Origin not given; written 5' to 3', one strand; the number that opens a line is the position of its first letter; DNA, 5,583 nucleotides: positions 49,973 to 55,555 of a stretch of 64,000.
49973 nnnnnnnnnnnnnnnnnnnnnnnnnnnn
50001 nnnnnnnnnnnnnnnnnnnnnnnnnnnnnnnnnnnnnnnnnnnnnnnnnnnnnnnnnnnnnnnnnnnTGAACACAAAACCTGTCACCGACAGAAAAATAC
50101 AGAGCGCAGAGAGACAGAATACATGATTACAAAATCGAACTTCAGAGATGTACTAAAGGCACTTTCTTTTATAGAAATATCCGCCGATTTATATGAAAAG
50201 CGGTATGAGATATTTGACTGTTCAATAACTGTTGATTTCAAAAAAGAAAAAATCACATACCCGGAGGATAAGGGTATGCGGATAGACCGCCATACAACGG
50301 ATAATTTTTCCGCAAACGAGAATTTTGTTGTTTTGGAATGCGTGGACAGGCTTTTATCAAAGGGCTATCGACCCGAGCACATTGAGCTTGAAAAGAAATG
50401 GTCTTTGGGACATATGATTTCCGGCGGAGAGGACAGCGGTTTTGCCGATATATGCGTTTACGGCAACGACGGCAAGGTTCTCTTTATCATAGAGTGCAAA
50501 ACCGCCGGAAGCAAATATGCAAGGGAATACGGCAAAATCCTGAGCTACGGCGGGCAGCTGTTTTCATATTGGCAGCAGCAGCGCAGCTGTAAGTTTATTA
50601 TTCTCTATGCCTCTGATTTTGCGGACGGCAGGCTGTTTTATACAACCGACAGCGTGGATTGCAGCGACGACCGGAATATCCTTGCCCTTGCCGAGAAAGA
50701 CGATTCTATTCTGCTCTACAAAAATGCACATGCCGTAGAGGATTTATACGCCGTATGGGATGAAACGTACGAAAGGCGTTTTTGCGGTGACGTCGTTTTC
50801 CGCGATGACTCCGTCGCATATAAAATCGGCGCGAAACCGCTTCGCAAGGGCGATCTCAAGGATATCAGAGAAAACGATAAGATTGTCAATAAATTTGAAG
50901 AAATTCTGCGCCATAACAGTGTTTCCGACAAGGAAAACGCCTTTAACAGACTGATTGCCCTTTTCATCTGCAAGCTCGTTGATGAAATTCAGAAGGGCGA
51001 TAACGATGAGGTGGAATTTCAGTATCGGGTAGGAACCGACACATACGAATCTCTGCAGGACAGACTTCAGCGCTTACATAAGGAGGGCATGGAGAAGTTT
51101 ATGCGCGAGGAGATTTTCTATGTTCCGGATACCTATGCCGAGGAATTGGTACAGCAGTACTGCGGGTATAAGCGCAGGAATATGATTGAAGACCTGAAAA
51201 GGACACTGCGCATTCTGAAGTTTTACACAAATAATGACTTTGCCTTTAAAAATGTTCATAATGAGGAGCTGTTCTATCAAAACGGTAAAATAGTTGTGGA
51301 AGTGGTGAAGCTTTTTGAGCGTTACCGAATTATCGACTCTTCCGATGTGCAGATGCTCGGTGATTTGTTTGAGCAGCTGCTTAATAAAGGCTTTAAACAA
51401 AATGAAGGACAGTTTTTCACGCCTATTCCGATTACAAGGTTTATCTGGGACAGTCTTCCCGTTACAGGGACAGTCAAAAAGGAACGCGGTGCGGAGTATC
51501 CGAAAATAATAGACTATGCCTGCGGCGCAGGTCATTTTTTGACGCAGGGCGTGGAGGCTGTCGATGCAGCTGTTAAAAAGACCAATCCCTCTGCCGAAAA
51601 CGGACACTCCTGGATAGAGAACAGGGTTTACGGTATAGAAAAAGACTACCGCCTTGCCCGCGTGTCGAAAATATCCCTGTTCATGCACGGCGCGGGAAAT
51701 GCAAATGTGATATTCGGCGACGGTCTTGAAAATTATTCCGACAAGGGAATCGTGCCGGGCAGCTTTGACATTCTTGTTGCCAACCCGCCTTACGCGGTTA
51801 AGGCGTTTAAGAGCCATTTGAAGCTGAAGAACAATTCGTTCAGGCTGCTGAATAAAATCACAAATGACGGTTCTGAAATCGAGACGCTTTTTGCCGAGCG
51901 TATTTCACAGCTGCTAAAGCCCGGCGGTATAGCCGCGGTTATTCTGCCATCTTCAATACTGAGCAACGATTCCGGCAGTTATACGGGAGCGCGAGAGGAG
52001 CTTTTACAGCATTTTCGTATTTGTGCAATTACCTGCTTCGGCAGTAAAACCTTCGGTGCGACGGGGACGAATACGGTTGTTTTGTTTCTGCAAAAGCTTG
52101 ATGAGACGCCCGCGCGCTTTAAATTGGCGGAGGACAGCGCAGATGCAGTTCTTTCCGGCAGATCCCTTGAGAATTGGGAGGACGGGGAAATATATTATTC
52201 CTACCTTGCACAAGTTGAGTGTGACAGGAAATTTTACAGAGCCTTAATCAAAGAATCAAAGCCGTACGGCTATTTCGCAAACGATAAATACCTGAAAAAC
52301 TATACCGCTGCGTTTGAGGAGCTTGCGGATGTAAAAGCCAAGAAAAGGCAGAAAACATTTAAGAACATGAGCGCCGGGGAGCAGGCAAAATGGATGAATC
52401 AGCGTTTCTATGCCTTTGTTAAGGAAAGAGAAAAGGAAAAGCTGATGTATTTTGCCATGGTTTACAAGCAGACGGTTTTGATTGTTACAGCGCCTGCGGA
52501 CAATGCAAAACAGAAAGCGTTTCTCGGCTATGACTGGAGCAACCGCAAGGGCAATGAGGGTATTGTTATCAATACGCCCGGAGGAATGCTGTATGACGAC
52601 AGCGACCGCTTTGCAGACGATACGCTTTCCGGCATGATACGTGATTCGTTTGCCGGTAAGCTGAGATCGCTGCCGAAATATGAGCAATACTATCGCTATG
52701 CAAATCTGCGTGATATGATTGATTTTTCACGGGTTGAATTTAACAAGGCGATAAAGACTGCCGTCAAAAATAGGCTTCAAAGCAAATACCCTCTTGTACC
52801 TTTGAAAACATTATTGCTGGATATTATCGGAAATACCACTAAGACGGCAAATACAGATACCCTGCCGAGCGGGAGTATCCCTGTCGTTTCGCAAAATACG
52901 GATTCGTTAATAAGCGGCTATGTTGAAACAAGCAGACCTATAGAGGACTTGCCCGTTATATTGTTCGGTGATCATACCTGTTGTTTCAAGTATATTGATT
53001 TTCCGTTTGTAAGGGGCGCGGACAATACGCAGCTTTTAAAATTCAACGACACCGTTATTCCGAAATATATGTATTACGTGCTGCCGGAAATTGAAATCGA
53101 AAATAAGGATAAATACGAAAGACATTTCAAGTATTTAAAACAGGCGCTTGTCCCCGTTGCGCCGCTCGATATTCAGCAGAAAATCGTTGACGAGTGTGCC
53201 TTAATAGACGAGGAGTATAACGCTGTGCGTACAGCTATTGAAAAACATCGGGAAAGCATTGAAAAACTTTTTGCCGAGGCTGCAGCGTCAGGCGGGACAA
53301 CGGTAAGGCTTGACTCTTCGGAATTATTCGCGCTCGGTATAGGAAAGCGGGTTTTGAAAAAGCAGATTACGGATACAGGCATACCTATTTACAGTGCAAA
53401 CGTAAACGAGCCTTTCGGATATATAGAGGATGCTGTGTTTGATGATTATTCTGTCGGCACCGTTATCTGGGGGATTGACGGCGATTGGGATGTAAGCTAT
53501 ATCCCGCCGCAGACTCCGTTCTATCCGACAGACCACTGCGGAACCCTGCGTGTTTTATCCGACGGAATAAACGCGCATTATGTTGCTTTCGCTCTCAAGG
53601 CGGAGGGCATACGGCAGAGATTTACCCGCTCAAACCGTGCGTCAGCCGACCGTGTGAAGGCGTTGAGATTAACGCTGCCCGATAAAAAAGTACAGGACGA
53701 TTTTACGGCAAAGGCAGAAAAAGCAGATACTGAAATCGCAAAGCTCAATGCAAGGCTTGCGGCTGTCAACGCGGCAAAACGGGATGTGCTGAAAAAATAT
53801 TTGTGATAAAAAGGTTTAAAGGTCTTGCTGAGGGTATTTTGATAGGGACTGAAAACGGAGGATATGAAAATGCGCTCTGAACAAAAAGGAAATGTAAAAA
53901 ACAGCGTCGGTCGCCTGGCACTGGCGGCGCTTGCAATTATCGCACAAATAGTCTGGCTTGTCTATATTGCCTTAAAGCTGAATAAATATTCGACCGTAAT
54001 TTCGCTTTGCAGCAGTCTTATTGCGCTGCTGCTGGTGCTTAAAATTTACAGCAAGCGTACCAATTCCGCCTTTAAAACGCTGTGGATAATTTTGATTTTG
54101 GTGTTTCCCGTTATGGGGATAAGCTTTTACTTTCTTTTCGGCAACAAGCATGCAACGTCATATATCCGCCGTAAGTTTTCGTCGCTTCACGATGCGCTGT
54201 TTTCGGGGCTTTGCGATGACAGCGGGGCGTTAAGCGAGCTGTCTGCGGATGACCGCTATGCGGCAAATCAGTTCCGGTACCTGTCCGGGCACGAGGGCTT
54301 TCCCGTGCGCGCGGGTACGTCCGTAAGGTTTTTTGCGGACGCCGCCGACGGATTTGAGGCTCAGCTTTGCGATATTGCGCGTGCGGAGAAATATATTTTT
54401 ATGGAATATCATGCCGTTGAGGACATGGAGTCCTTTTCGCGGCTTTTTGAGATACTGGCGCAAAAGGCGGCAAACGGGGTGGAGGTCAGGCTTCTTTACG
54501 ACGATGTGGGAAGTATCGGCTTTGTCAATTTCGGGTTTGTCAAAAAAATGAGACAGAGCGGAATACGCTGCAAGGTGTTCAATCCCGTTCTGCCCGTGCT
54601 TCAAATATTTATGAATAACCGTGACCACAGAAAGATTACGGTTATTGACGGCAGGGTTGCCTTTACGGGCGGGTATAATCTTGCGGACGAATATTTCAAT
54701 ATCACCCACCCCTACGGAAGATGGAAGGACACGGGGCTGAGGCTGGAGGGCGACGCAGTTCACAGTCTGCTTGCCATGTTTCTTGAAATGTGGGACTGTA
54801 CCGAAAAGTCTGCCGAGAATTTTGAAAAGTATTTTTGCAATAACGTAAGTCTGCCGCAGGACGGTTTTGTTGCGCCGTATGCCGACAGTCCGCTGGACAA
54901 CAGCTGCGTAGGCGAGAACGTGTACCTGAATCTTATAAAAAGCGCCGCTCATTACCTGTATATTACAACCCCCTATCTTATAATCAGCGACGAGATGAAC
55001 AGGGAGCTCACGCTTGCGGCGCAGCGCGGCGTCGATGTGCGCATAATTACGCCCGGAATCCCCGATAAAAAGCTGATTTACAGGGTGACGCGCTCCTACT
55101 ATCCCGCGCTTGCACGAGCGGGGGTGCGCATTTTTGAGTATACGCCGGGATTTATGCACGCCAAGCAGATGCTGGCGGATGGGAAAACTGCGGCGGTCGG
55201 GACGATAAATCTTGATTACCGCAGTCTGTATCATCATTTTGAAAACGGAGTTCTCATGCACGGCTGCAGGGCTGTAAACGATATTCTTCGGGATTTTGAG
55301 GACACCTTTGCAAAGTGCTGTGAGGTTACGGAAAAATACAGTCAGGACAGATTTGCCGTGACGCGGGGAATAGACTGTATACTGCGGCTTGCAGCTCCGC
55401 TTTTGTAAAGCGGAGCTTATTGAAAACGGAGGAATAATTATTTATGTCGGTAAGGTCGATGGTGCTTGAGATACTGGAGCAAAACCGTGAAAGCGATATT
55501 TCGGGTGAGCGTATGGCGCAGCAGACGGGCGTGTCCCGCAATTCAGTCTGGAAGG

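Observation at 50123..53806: Solitary 1227-aa fused nuclease-methyltransferase-specificity protein (Type IIB/IIG-like) between housekeeping genes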

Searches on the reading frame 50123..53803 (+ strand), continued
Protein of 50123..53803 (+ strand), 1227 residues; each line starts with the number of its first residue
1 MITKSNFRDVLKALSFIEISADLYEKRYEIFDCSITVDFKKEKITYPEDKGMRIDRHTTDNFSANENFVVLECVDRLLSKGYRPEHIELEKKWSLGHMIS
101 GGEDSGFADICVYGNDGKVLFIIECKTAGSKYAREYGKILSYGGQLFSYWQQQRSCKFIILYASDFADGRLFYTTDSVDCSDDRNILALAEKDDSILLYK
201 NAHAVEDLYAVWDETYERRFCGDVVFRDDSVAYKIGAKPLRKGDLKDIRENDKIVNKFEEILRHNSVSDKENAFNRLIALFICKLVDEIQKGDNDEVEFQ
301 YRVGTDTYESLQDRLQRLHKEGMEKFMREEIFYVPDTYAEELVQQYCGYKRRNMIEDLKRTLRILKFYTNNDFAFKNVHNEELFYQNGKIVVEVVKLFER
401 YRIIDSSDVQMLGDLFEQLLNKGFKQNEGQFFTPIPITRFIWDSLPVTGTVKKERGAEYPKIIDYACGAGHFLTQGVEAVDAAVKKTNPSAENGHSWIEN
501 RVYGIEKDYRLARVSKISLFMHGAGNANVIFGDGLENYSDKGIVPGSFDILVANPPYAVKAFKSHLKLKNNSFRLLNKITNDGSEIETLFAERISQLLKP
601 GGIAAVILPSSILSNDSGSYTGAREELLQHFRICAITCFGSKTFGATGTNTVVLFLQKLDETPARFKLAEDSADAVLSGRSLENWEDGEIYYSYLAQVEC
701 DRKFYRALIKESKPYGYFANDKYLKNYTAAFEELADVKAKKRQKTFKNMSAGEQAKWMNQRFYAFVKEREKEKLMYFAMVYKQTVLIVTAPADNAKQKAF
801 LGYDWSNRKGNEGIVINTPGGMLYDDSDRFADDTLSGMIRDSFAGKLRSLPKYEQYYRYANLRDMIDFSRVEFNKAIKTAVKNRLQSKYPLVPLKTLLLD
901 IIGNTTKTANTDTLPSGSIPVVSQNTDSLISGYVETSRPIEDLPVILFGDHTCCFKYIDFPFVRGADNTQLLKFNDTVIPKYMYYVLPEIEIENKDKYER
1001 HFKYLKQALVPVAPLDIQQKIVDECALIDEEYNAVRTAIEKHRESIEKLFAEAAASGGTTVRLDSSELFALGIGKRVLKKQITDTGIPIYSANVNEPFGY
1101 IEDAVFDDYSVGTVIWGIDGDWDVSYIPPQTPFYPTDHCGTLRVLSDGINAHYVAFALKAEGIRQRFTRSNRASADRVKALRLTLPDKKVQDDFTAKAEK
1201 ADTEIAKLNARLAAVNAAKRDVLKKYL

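Call 46: fold_search(model_id=the predicted structure, library=pdb)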
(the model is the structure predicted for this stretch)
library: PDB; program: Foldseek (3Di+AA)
matches with E <= 10: 195; with E <= 0.001: 81
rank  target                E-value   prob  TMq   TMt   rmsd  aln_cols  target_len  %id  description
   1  8w2p_A                3.7e-19  1.00  0.26  0.32  22.0       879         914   21  BsaXI-DNA complex I (released 2024-10-30)
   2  8w0p_A                6.2e-19  1.00  0.26  0.31  15.7       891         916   19  BsaXI -- Type IIB R-M system (released 2024-10-30)
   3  8w2q_B                3.5e-18  1.00  0.25  0.31  22.6       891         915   20  BsaXI-DNA complex II (released 2024-10-30)
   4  7eew_A                8.1e-13  1.00  0.20  0.35  31.7      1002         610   11  Crystal structure of the intact MTase from Vibrio vulnificus YJ016 in complex with the DNA-mimicking Ocr protein and t (released 2022-03-23)
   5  3s1s                  1.5e-09  1.00  0.17  0.22  18.6       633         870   16  Characterization and crystal structure of the type IIG restriction endonuclease BpuSI (released 2011-07-13)
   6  1ydx                  2.8e-09  1.00  0.19  0.47   8.2       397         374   16  Crystal structure of Type-I restriction-modification system S subunit from M. genitalium (released 2005-08-23)
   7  2y7c_B                1.7e-08  1.00  0.19  0.37  10.7       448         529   17  Atomic model of the Ocr-bound methylase complex from the Type I restriction-modification enzyme EcoKI (M2S1). Based on (released 2011-02-09)
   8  3okg_B                1.9e-08  1.00  0.13  0.33  10.5       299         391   14  Crystal structure of HsdS subunit from Thermoanaerobacter tengcongensis (released 2011-05-25)
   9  1yf2_A                5.0e-08  1.00  0.19  0.44   9.0       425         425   14  Three-dimensional structure of DNA sequence specificity (S) subunit of a type I restriction-modification enzyme and it (released 2005-02-15)
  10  3okg_A                8.0e-08  1.00  0.13  0.34  10.5       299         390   14  Crystal structure of HsdS subunit from Thermoanaerobacter tengcongensis (released 2011-05-25)
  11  2okc_B                1.5e-07  1.00  0.16  0.39  14.0       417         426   16  Crystal structure of Type I restriction enzyme StySJI M protein (NP_813429.1) from Bacteroides thetaiotaomicron VPI-54 (released 2007-01-30)
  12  2okc_A                1.6e-07  1.00  0.16  0.39  14.4       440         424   17  Crystal structure of Type I restriction enzyme StySJI M protein (NP_813429.1) from Bacteroides thetaiotaomicron VPI-54 (released 2007-01-30)
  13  5ybb_A                1.8e-07  1.00  0.17  0.37  13.8       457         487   17  Structural basis underlying complex assembly andconformational transition of the type I R-M system (released 2017-11-29)
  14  7vru_A                1.9e-07  1.00  0.18  0.37  12.8       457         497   18  Crystal structure of PacII_M1M2S-DNA-SAH complex (released 2022-11-30)
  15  7vs4_A                4.5e-07  1.00  0.18  0.38  12.6       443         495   17  Crystal structure of PacII_M1M2S-DNA(m6A)-SAH complex (released 2022-11-30)
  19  7lo5_D                1.1e-06  1.00  0.18  0.21  18.9       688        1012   13  cryoEM structure DrdV-DNA complex (released 2021-03-17)
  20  7lo5_C                1.1e-06  1.00  0.16  0.19  19.7       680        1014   13  cryoEM structure DrdV-DNA complex (released 2021-03-17)
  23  7lo5_B                1.7e-06  1.00  0.16  0.18  19.4       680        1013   14  cryoEM structure DrdV-DNA complex (released 2021-03-17)
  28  7lo5_A                3.7e-06  1.00  0.16  0.18  20.2       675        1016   14  cryoEM structure DrdV-DNA complex (released 2021-03-17)
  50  8w0p_C                5.6e-05  1.00  0.16  0.33  11.1       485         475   10  BsaXI -- Type IIB R-M system (released 2024-10-30)
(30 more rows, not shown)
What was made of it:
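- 52103..52762 (+): Helical 'knob'-like region and linker to the specificity module (aa 661-880). The Foldseek alignment to BsaXI RM spans 879-891 columns (call 46).
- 53294..53683 (+): Target recognition domain 2 (aa ~1058-1187). Whole-HsdS fold matches (call 46).
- Foldseek finds BsaXI RM (E 4e-19, ~880 columns) and whole HsdS subunits: 1ydx with 397 columns against a 374-residue target, 1yf2 with 425 of 425, PacII S and BsaXI S (call 46). BpuSI (3s1s) and DrdV (7lo5) appear among the fold matches (call 46). BsaXI scores about ten orders of magnitude better than BpuSI (call 46).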

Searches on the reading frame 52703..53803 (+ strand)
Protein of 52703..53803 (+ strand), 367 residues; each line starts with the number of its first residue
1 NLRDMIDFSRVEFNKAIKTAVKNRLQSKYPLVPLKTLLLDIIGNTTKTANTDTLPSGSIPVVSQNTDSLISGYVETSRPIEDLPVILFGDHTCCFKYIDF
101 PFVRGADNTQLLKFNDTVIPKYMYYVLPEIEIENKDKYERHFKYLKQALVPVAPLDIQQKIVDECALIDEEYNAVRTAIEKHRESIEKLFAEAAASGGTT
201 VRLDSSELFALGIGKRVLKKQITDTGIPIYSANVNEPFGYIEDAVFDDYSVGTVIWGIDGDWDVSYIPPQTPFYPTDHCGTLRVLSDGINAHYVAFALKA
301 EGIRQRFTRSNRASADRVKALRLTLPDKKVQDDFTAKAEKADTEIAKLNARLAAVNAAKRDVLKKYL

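Call 6: search_protein_families(library=pfam, proteins=[window:52703-53803:+], max_evalue=10)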
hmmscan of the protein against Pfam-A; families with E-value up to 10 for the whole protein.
window:52703-53803:+ (367 aa): 1 family
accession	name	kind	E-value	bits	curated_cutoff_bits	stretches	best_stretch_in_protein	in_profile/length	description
PF05215.19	Spiralin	-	0.027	15.4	25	1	12-75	21-79/81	Spiralin domain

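Call 7: search_solved_structures(query=window:52703-53803:+, max_evalue=10, show_alignments=3)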
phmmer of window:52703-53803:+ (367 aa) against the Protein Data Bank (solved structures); distinct sequences matched with E-value up to 10: 1.
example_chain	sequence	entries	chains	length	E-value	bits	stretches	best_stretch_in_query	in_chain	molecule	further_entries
7bst_A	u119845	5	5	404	0.0037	19.6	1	58-159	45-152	Type-1 restriction enzyme EcoR124II specificity protein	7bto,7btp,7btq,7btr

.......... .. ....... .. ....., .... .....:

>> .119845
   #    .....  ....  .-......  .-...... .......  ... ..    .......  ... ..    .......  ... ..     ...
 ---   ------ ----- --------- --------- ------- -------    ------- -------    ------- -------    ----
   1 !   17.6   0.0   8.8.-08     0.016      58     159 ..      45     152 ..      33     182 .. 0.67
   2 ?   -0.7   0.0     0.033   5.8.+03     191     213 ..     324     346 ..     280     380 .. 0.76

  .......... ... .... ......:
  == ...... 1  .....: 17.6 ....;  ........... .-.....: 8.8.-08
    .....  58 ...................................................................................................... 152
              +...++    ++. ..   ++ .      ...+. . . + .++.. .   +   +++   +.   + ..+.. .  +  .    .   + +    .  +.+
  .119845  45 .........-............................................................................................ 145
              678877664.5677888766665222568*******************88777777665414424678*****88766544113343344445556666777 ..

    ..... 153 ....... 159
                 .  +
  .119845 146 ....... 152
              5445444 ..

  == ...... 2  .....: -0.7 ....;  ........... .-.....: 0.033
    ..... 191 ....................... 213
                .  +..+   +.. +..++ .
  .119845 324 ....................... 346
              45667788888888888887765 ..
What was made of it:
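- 52763..53158 (+): Target recognition domain 1 (aa 881-1012). Weak match to EcoR124 HsdS TRD1 (call 7).
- Tried and rejected: (9) Predicting half-site specificity from TRD similarity: the only solved relative is EcoR124 HsdS TRD1 at E 0.004 (call 7), which is too weak to use.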

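Call 9: search_protein_families(library=padloc, proteins=[window:52703-53803:+], max_evalue=0.1)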
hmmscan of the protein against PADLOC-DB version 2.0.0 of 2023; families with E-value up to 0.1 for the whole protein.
window:52703-53803:+ (367 aa): 30 families (the best 25 are shown)
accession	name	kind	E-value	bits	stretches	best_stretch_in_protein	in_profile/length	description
PDLC03624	REase_MTase_IIG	-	7.5e-48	161.2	1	2-367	860-1269/1271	Type IIG restriction enzyme-methyltransferase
PDLC03062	Specificity_I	-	2.2e-32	110.7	1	20-179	6-164/375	Type I specificity subunit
PDLC03132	Specificity_I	-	6.5e-26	89.4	1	45-174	32-161/387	Type I specificity subunit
PDLC03067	Specificity_I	-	1.6e-24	84.6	1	47-194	31-175/383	Type I specificity subunit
PDLC03150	Specificity_I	-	6.5e-20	69.4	1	40-174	61-192/475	Type I specificity subunit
PDLC03144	Specificity_I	-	1.1e-13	49.6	2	35-162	22-154/388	Type I specificity subunit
PDLC03099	Specificity_I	-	8.9e-11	39.5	2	47-190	20-165/405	Type I specificity subunit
PDLC03162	Specificity_I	-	3.3e-08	30.8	1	111-189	104-185/431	Type I specificity subunit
PDLC03068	Specificity_I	-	6.1e-07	26.9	2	220-351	246-375/403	Type I specificity subunit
PDLC03100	Specificity_I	-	1.1e-06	26.4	3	118-192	303-386/392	Type I specificity subunit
PDLC03106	Specificity_I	-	2.2e-06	24.9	1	64-184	68-191/461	Type I specificity subunit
PDLC04137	mad5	-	3.6e-06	24.4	1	24-190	208-390/392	mads_5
PDLC03131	Specificity_I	-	2e-05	22.1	1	211-355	20-167/439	Type I specificity subunit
PDLC03148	Specificity_I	-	6e-05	20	1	145-192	399-447/453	Type I specificity subunit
PDLC03615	REase_MTase_IIG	-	6e-05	19.1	1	2-49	862-911/953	Type IIG restriction enzyme-methyltransferase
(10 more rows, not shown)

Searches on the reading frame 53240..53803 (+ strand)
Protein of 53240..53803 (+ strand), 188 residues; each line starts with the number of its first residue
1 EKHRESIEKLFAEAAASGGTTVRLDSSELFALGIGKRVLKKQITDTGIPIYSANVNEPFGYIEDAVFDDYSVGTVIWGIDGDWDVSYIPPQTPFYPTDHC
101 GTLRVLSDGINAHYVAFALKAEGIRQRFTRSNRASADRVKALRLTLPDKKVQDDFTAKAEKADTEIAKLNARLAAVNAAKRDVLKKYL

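Call 9: search_protein_families(library=padloc, proteins=[window:53240-53803:+], max_evalue=0.1)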
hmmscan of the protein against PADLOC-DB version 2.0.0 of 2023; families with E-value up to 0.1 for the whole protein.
window:53240-53803:+ (188 aa): 9 families
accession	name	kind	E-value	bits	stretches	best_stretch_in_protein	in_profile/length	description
PDLC03624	REase_MTase_IIG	-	2.4e-28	96.6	1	27-188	1098-1269/1271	Type IIG restriction enzyme-methyltransferase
PDLC03131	Specificity_I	-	7e-06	23.6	1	32-177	20-168/439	Type I specificity subunit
PDLC03099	Specificity_I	-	5.1e-05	20.6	1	28-187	12-168/405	Type I specificity subunit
PDLC03156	Specificity_I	-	0.00034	18.1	1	100-185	308-396/413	Type I specificity subunit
PDLC03101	Specificity_I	-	0.00041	18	1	108-182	313-394/411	Type I specificity subunit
PDLC03068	Specificity_I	-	0.00052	17.3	1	40-172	245-375/403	Type I specificity subunit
PDLC03311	MTase_II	-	0.00065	16.5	1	100-171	357-430/464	Type II methyltransferase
PDLC03118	Specificity_I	-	0.0049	14.1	1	133-186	347-400/416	Type I specificity subunit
PDLC03100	Specificity_I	-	0.01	13.3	1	98-186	291-386/392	Type I specificity subunit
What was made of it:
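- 53294..53683 (+): Type I Specificity profiles E 7e-6 to 5e-5 on the isolated segment (call 9).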

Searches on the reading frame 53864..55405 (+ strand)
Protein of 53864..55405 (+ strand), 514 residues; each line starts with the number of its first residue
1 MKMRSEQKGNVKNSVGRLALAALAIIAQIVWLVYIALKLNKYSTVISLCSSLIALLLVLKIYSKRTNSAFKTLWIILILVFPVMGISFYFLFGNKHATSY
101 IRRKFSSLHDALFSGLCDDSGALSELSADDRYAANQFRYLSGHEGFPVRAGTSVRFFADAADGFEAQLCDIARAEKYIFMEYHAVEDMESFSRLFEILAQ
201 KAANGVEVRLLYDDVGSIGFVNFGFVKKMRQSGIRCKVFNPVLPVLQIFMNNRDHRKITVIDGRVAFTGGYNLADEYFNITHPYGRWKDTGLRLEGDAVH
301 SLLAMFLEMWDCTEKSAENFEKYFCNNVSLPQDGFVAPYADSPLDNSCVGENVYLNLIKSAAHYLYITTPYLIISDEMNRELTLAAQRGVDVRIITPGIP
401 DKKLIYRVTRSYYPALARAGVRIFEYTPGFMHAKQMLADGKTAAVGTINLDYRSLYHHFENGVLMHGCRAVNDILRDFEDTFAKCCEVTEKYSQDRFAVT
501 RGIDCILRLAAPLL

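Call 34: search_protein_families(library=pfam, proteins=[window:53864-55405:+], max_evalue=0.01)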
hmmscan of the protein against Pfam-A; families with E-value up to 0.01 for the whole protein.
window:53864-55405:+ (514 aa): 3 families
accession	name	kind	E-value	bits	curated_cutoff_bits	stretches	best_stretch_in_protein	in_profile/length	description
PF13091.12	PLDc_2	-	4.3e-40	137.1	27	2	355-479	2-129/132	PLD-like domain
PF00614.28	PLDc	-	5.6e-14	51.9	21.9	2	250-277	1-28/28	Phospholipase D Active site motif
PF13396.11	PLDc_N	-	5.7e-08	33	23.3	1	53-93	2-41/42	Phospholipase_D-nuclease N-terminal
